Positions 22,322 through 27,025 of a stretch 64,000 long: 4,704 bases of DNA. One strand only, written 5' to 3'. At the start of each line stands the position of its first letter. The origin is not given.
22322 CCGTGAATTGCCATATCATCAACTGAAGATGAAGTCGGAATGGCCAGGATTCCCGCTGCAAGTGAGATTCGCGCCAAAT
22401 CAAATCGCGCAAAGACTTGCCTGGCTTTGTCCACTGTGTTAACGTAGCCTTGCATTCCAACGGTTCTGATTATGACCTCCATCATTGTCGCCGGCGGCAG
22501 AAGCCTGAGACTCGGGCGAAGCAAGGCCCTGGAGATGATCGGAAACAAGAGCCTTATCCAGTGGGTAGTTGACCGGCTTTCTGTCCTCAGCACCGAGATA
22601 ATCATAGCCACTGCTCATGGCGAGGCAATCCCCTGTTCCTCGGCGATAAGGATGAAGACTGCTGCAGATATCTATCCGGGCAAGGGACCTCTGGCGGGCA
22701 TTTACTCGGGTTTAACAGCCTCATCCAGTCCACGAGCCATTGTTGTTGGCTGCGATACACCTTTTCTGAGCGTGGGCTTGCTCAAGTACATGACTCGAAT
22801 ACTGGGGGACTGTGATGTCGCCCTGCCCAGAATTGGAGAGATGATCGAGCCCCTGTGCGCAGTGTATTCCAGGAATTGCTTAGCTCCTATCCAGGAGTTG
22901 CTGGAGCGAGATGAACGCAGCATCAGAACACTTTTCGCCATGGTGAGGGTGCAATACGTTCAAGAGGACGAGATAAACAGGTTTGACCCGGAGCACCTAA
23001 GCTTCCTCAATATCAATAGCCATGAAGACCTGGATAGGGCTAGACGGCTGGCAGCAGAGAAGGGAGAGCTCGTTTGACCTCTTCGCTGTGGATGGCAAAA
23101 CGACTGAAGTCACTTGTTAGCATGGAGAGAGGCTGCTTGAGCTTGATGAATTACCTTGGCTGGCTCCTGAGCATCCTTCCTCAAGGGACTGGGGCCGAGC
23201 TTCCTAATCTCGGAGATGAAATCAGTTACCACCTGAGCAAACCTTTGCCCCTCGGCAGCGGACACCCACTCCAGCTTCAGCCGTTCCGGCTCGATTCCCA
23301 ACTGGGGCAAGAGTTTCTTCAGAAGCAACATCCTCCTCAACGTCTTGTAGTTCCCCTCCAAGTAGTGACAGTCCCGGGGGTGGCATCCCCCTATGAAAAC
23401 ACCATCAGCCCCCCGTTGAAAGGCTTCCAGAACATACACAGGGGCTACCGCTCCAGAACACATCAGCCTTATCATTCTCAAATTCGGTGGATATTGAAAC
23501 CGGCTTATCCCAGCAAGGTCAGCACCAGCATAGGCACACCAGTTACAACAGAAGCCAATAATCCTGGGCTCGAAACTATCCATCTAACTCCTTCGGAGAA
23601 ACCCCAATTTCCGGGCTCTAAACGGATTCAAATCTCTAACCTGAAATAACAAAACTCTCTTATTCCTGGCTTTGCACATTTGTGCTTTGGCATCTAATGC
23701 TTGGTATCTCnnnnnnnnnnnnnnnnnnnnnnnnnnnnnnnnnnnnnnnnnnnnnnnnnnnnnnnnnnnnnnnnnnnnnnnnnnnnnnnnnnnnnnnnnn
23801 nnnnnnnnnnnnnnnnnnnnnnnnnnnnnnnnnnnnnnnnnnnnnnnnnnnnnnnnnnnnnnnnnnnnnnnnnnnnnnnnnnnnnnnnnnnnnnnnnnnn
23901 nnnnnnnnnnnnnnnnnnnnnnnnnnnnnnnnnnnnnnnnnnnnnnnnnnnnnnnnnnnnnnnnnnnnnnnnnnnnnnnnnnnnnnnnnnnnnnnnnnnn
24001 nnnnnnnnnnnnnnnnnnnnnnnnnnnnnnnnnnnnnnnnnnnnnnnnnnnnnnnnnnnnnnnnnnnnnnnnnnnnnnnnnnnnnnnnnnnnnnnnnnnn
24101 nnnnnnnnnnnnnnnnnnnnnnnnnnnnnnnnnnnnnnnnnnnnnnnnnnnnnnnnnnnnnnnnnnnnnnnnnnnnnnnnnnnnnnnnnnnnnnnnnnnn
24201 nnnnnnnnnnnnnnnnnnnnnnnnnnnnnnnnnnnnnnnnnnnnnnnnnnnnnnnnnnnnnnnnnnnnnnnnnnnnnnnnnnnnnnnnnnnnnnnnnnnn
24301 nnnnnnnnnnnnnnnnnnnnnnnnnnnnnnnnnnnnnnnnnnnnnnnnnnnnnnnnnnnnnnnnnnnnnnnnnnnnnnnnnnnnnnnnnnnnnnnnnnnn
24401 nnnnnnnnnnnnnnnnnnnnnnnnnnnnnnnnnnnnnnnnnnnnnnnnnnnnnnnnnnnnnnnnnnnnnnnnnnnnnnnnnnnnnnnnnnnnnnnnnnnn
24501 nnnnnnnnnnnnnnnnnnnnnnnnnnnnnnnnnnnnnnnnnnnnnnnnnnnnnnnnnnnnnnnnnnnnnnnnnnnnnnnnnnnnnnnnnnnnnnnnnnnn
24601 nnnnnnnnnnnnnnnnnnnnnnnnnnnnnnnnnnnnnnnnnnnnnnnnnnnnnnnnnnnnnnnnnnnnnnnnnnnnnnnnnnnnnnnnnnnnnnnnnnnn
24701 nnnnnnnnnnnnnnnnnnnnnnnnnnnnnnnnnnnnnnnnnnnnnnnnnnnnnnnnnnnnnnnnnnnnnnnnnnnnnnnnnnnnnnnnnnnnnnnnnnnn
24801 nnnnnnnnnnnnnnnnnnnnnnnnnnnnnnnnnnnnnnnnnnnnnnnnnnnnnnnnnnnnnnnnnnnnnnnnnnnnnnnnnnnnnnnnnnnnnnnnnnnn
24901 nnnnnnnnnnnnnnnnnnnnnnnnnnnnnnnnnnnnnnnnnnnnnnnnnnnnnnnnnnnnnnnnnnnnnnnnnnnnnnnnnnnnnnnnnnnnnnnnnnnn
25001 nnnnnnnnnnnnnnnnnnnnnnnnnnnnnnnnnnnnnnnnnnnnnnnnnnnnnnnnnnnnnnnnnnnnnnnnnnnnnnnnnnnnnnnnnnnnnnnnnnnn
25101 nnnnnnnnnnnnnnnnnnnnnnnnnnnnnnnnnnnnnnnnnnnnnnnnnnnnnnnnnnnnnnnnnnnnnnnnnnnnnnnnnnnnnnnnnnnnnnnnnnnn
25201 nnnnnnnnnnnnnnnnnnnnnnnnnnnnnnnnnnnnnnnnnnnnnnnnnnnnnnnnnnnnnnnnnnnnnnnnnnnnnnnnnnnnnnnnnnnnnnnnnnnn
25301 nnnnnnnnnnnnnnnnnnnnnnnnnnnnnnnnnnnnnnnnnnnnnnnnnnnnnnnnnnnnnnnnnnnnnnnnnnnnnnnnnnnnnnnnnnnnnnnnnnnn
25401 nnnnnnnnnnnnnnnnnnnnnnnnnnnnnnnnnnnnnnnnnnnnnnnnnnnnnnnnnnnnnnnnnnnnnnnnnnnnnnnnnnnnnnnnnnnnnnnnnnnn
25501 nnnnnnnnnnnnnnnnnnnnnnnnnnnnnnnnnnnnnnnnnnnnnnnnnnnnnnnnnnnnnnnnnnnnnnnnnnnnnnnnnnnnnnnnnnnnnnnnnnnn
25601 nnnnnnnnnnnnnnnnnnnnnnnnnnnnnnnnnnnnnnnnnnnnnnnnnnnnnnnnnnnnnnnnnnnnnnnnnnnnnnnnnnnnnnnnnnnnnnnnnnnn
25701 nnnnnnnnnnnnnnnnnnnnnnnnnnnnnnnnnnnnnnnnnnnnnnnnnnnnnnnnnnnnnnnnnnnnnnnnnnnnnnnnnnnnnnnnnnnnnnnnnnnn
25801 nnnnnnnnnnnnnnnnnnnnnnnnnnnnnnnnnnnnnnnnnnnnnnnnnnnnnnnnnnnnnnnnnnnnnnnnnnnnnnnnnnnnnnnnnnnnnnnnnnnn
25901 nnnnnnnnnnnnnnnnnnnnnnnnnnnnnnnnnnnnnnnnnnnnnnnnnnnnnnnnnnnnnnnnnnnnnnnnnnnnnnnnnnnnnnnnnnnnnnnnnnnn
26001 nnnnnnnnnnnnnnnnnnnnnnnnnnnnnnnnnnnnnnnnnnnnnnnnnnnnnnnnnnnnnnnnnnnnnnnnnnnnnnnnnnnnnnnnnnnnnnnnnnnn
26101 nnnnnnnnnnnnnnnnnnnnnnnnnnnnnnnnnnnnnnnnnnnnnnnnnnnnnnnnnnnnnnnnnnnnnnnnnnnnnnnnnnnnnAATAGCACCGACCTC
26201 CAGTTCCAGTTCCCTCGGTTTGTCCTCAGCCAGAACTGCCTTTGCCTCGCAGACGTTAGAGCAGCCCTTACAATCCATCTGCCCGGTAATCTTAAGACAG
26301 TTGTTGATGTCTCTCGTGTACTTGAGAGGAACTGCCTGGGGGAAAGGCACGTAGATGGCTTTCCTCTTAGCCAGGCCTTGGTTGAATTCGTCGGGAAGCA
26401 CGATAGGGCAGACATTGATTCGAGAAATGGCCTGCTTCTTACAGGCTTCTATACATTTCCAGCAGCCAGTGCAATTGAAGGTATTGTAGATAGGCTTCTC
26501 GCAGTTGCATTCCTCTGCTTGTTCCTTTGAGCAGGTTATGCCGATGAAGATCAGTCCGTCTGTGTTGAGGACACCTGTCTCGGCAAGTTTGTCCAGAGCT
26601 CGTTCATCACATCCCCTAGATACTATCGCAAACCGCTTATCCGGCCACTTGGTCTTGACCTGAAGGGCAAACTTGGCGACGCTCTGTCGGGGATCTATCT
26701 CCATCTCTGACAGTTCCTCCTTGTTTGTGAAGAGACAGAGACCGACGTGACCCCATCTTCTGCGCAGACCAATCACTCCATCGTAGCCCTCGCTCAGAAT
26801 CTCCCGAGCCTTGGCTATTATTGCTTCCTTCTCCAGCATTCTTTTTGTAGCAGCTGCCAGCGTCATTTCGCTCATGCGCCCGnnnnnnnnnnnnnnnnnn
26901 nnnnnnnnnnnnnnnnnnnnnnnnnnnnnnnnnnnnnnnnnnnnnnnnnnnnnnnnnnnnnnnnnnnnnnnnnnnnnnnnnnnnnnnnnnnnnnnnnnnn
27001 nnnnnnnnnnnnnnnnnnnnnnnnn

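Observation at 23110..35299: Two parallel Hdr-like modules related by gene fission/fusion, linked to MetFV and lacking HdrB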

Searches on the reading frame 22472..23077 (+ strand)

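Call 8: search_protein_families(library=pfam, proteins=[window:22472-23077:+], max_evalue=0.0001)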
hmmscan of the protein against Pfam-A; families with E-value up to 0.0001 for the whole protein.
window:22472-23077:+ (201 aa): 1 family
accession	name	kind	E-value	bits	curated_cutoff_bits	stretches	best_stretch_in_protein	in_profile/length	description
PF12804.13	NTP_transf_3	-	2e-30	106.5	27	1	4-155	2-154/160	MobA-like NTP transferase domain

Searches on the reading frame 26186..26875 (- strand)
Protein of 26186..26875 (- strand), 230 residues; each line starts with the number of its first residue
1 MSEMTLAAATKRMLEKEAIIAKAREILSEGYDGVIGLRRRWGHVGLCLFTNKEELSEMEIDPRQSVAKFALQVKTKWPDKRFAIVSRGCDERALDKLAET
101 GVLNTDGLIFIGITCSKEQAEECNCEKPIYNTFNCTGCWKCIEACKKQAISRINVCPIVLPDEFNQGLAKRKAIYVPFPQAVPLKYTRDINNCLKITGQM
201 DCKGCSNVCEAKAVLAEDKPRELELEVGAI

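Call 60: predict_structure(alignment_id=A2)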
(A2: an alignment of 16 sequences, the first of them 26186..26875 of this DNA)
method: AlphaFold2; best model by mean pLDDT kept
length: 230 residues; sequences in the alignment: 16
mean_pLDDT: 64.2   pTM: 0.53
mean pLDDT of the five models: 64.2, 62.8, 62.1, 58.9, 58.1
residues with pLDDT >= 90: 62; 70-90: 54; 50-70: 11; < 50: 103
segments of 3 or more residues with pLDDT < 50: 127-228
pLDDT, mean of each block of 10 residues (from residue 1): 71 89 96 95 92 93 86 93 90 82 90 79 53 34 44 34 37 30 36 39 36 33 43
secondary structure, 60 per line:
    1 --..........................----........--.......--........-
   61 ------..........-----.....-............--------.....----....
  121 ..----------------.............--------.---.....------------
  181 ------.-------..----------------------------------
elements in order: H3-28 E33-40 E43-49 H52-57 H67-76 E82-86 H88-99 E108-112 H117-122 H139-149 H164-168

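Call 63: fold_search(model_id=the predicted structure, library=pdb)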
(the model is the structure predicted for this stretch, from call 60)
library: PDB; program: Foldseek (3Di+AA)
matches with E <= 10: 736; with E <= 0.001: 3
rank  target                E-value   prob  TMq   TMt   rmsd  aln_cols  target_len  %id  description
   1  7bkb_E                2.4e-05  1.00  0.39  0.22   2.0       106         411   23  Formate dehydrogenase - heterodisulfide reductase - formylmethanofuran dehydrogenase complex from Methanospirillum hun (released 2021-09-29)
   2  8rvu_E                3.4e-05  1.00  0.37  0.23   2.3       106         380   19  CryoEM structure of the Elp-Hdr complex of Methanothermobacter marburgensis state 2 (composite structure) (released 2025-05-14)
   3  5dqr_C                9.0e-04  1.00  0.34  0.20   3.1       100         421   21  The crystal structure of Arabidopsis 7-hydroxymethyl chlorophyll a reductase (HCAR) (released 2016-04-20)
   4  7npa_A                2.7e-03  1.00  0.34  0.14   6.8       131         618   19  Crystal structure of the Coenzyme F420-dependent sulfite reductase from Methanothermococcus thermolithotrophicus at 1. (released 2022-03-23)
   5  4ci0_C                5.3e-03  1.00  0.38  0.31   2.7       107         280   14  Electron cryo-microscopy of F420-reducing NiFe hydrogenase Frh (released 2014-02-26)
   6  9r51_B                5.6e-03  1.00  0.33  0.28   7.4       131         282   21  Dimeric state of the F420-reducing hydrogenase from Methanothermococcus thermolithotrophicus in crystalline form 1 (released 2025-10-22)
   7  7npa_D                6.4e-03  1.00  0.34  0.14   6.9       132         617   20  Crystal structure of the Coenzyme F420-dependent sulfite reductase from Methanothermococcus thermolithotrophicus at 1. (released 2022-03-23)
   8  7np8_A                7.8e-03  1.00  0.34  0.14   5.2       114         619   20  Crystal structure of the Coenzyme F420-dependent sulfite reductase from Methanocaldococcus jannaschii at 2.3-A resolut (released 2022-03-23)
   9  7np8_B                1.2e-02  1.00  0.34  0.14   5.2       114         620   20  Crystal structure of the Coenzyme F420-dependent sulfite reductase from Methanocaldococcus jannaschii at 2.3-A resolut (released 2022-03-23)
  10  7npa_N                1.6e-02  1.00  0.34  0.14   5.4       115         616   17  Crystal structure of the Coenzyme F420-dependent sulfite reductase from Methanothermococcus thermolithotrophicus at 1. (released 2022-03-23)
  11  6qgr_B                2.7e-02  0.99  0.36  0.29   7.1       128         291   16  The F420-reducing [NiFe] hydrogenase complex from Methanosarcina barkeri at the Nia-S state (released 2019-10-23)
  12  6qii_B                3.8e-02  0.98  0.35  0.28   7.2       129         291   13  Xenon derivatization of the F420-reducing [NiFe] hydrogenase complex from Methanosarcina barkeri (released 2019-10-23)
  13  7bpp_MODEL_1_A        4.6e-02  0.47  0.19  0.33  12.3       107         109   14  Solution NMR structure of NF5; de novo designed protein with a novel fold (released 2021-03-24)
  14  6put_A                1.6e-01  0.41  0.23  0.22  16.2       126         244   17  Structure of HIV cleaved synaptic complex (CSC) intasome bound with calcium (released 2020-02-12)
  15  7lqp_B                2.1e-01  0.35  0.22  0.32  16.4       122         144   16  Rapid development of potent inhibitors of the HIV integrase-LEDGF interaction by fragment-linking using off-rate scree (released 2022-02-23)
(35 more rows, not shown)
